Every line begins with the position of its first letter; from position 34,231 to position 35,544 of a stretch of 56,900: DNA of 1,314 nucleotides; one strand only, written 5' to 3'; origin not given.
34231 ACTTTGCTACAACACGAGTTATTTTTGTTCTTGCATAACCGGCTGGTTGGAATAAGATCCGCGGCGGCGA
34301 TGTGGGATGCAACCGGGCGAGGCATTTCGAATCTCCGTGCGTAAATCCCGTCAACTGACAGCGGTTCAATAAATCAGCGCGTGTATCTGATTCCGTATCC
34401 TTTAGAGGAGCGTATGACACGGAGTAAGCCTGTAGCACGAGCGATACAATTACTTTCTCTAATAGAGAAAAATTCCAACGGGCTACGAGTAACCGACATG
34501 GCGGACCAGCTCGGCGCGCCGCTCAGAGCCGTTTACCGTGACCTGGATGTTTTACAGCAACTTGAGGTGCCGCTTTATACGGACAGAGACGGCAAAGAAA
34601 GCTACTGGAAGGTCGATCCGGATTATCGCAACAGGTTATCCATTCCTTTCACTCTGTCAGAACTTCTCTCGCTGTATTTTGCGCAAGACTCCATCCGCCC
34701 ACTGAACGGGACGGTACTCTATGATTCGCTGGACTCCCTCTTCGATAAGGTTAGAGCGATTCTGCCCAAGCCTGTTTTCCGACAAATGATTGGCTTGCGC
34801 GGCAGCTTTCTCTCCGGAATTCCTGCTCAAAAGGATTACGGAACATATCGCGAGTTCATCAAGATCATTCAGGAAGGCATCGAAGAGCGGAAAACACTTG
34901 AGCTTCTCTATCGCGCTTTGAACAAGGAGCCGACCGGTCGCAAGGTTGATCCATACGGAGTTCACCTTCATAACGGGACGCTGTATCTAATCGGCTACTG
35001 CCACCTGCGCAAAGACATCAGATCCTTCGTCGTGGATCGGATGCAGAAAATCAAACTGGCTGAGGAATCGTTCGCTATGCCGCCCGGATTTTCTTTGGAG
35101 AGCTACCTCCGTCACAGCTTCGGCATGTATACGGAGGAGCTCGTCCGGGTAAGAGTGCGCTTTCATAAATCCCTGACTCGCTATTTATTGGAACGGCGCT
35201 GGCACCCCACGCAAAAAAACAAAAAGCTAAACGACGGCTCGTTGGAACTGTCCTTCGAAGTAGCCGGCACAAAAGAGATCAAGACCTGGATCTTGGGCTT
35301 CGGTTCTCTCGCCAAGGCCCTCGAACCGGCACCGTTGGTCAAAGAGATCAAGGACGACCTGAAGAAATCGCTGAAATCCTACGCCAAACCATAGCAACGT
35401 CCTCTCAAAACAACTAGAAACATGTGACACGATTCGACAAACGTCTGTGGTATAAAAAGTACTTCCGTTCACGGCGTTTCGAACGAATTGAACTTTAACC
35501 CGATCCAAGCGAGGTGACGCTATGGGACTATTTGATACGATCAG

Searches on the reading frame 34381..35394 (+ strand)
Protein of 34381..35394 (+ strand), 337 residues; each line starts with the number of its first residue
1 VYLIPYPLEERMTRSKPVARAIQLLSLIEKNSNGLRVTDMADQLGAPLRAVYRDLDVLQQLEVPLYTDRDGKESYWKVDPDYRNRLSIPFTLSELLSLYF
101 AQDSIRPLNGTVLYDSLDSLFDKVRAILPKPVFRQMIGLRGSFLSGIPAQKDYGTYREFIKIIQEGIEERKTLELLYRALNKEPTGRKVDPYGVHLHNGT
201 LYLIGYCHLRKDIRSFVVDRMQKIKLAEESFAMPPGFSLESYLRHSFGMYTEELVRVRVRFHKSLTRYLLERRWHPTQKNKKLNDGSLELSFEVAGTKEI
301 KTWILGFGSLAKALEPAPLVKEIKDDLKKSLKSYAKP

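Call 3: search_protein_families(library=pfam, proteins=[window:34381-35394:+], max_evalue=0.01)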
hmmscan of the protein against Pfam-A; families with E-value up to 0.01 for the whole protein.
window:34381-35394:+ (337 aa): 4 families
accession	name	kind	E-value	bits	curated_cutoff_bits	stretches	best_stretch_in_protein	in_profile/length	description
PF13280.12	WYL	-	2.4e-20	72.7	21.8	1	160-225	3-69/70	WYL domain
PF25583.1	WCX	-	2.2e-14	54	23.9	1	254-329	2-74/76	WCX domain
PF09339.16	HTH_IclR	-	0.00013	22.1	22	1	18-61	2-45/52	IclR helix-turn-helix domain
PF08279.18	HTH_11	-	0.00081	19.7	25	1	20-69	1-50/55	HTH domain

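Call 4: search_protein_families(library=padloc, proteins=[window:34381-35394:+], max_evalue=0.01)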
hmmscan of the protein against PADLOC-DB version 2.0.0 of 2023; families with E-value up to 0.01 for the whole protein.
window:34381-35394:+ (337 aa): 5 families
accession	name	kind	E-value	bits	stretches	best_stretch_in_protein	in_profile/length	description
PDLC01457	WYL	-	2.7e-39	133.1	1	18-318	3-228/229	"CAS-I,CAS-II,CAS-III,CAS-IV,CAS-V,CAS-VI; associated_signaling"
PDLC01652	WYL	-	2.1e-38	130.2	1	153-330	13-161/162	"CAS-I,CAS-II,CAS-III,CAS-IV,CAS-V,CAS-VI; associated_signaling"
PDLC01766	Cas3c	-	5.6e-30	102.3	1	32-334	21-316/1009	-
PDLC03787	RTasWYL-YodC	-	4e-07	27.5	1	150-226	273-349/354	DRT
PDLC02317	AbiEii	-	0.0083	13.1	0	158-232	310-380/396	AbiEii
